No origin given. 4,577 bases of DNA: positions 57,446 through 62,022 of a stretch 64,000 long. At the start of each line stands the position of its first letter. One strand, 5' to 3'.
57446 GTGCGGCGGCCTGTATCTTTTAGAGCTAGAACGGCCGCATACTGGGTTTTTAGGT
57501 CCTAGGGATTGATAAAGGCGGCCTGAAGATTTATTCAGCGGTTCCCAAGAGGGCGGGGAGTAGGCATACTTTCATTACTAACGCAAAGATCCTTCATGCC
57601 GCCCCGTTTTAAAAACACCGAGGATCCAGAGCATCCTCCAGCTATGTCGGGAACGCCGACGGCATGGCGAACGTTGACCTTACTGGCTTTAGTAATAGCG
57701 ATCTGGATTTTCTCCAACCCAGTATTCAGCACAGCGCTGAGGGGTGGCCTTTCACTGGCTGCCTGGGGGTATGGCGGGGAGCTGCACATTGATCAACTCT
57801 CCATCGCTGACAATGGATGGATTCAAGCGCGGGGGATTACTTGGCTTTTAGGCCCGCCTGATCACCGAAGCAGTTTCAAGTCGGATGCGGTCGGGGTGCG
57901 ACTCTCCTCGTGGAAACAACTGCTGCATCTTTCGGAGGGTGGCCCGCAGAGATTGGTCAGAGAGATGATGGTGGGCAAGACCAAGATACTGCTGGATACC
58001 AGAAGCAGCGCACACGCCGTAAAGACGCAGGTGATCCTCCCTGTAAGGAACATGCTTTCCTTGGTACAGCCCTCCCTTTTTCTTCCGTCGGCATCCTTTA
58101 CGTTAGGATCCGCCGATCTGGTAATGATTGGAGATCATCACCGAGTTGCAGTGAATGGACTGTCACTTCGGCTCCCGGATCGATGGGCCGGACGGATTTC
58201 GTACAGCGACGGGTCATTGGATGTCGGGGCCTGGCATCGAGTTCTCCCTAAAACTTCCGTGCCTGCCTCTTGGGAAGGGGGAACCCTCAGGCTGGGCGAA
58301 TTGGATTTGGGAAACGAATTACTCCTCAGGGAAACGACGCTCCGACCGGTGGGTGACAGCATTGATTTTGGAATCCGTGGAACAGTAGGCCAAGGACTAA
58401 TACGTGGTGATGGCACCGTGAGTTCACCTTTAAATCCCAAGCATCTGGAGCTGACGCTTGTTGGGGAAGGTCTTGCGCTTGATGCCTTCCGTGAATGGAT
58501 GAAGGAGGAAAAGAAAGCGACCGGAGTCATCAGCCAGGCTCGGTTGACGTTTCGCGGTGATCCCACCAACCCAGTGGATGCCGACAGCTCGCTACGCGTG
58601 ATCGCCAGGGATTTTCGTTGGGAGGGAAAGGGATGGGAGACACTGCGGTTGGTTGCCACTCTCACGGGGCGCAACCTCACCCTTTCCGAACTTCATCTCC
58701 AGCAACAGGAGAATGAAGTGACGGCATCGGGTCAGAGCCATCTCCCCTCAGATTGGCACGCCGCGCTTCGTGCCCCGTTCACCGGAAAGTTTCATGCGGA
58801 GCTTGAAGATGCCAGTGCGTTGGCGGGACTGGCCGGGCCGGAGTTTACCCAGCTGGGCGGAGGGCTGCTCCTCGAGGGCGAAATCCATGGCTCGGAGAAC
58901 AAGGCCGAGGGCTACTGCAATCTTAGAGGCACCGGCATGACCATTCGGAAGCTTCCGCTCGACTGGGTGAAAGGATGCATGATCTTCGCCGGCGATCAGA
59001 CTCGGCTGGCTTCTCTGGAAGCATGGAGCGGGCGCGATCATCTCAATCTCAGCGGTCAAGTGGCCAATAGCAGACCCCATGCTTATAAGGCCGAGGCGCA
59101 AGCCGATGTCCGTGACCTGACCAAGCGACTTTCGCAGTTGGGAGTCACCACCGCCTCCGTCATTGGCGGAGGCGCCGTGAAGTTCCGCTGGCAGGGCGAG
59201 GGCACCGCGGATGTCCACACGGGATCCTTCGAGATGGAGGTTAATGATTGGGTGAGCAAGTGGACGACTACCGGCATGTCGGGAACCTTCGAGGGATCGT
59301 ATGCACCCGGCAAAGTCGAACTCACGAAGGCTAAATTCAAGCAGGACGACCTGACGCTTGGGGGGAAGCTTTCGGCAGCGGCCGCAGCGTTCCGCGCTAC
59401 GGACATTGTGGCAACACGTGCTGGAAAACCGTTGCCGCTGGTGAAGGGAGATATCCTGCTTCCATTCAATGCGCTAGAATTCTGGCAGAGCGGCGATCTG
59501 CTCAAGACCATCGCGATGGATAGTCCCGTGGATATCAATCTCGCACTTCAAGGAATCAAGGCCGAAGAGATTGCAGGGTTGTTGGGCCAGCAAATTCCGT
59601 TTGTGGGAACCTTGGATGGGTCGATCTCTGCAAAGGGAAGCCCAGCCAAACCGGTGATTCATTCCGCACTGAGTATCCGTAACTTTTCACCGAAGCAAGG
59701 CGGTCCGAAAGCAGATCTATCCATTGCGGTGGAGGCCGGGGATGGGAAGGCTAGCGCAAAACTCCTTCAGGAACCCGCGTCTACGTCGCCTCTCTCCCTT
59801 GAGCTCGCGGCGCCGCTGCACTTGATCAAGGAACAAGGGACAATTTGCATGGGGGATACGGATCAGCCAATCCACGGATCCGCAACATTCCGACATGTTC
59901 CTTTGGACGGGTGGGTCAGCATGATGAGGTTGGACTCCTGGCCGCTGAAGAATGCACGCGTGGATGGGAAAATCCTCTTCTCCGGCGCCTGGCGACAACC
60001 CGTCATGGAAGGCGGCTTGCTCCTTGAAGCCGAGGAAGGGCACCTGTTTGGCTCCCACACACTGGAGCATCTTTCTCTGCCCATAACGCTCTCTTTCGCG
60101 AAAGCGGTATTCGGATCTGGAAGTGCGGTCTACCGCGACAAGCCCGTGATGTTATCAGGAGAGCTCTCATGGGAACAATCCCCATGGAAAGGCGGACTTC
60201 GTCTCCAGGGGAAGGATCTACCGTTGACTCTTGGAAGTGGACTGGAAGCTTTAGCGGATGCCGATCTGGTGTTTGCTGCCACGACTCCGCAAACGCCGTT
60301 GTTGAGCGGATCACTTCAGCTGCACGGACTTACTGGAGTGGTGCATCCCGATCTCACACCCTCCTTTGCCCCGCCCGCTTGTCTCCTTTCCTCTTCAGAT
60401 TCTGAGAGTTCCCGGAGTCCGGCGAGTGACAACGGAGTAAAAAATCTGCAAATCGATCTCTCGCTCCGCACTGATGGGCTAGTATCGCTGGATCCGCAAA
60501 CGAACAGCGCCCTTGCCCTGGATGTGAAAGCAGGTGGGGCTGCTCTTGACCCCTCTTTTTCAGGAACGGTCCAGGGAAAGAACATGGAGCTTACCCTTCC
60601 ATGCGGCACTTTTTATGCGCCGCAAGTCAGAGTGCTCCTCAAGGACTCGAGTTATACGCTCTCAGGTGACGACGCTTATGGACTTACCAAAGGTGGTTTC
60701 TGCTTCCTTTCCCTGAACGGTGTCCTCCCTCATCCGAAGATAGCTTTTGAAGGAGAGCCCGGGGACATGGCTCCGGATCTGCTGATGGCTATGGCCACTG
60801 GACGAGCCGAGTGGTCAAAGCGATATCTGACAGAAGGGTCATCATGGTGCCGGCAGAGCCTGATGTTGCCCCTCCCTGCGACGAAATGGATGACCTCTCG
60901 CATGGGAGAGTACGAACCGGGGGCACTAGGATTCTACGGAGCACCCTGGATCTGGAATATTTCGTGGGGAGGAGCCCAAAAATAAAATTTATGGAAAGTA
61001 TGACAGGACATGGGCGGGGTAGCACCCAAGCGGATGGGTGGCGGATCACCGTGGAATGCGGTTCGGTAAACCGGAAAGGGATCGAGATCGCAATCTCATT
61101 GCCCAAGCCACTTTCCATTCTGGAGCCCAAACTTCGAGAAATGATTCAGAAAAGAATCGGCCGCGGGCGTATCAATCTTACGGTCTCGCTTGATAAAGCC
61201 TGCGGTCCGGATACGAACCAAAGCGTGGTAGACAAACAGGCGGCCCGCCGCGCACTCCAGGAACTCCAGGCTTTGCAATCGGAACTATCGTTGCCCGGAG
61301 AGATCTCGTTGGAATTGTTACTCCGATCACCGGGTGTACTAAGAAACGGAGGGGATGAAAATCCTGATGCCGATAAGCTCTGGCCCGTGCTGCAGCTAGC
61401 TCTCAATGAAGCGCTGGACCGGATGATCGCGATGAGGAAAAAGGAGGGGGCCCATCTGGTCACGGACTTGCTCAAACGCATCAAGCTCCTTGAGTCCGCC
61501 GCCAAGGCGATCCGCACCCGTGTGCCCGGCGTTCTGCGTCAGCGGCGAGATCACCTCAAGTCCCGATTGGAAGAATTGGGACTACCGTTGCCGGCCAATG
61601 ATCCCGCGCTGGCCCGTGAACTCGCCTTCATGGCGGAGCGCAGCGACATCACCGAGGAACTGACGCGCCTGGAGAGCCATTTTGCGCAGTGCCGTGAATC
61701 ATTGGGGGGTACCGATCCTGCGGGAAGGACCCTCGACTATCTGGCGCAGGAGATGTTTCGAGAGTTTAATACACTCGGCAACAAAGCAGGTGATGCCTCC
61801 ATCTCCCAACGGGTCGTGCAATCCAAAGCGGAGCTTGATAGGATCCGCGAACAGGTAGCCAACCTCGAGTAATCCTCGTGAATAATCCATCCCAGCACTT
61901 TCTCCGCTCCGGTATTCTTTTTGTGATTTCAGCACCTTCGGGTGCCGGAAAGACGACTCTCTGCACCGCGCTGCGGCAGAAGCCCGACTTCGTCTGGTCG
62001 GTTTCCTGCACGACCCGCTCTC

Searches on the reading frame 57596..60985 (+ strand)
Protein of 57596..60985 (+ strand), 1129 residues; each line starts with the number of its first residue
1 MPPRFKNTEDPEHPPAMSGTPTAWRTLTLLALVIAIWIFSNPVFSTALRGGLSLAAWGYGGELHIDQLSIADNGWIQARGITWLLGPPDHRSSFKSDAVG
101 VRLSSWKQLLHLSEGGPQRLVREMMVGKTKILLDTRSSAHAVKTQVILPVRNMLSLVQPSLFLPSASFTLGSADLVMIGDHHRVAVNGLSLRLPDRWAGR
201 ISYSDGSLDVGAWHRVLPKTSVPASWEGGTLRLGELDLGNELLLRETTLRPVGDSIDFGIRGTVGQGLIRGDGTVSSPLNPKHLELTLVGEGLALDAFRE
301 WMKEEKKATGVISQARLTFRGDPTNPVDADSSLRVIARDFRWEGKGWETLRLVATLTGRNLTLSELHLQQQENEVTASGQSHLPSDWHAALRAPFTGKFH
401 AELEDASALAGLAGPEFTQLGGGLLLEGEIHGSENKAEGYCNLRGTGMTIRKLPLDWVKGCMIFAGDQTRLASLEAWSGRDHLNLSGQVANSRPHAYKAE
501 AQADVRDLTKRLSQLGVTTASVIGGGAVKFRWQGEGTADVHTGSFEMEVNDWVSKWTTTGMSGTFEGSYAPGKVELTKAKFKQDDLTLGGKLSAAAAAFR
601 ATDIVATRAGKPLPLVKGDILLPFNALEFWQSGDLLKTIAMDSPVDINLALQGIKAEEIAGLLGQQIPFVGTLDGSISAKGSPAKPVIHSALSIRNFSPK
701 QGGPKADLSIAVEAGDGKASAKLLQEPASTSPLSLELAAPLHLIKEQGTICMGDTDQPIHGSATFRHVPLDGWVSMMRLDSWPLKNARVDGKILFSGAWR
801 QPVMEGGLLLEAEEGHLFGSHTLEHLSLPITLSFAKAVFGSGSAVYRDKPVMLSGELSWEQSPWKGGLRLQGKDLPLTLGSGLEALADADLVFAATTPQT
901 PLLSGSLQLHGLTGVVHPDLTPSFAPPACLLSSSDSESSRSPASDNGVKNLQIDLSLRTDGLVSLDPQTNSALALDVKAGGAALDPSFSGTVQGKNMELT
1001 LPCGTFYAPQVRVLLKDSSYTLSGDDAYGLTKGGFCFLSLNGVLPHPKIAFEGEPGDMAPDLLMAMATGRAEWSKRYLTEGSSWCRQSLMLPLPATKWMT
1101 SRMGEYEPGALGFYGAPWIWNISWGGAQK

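Call 54: search_protein_families(library=pfam, proteins=[window:57596-60985:+], max_evalue=0.001)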
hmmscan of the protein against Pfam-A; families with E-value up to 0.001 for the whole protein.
window:57596-60985:+ (1129 aa): 1 family
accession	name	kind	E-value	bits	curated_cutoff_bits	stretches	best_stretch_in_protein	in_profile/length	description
PF04357.19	TamB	-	1.8e-06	28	22.4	0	851-981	13-150/381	TamB, inner membrane protein subunit of TAM complex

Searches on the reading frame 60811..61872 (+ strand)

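Call 54: search_protein_families(library=pfam, proteins=[window:60811-61872:+], max_evalue=0.001)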
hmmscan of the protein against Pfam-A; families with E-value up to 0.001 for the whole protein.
window:60811-61872:+ (353 aa): 2 families
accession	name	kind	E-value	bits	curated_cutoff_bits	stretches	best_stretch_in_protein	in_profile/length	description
PF03755.18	YicC-like_N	-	6.8e-39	134.2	25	1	61-216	1-154/156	Endoribonuclease YicC-like, N-terminal region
PF08340.16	YicC-like_C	-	3.6e-35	121.1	27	1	234-353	1-120/120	Endoribonuclease YicC-like, C-terminal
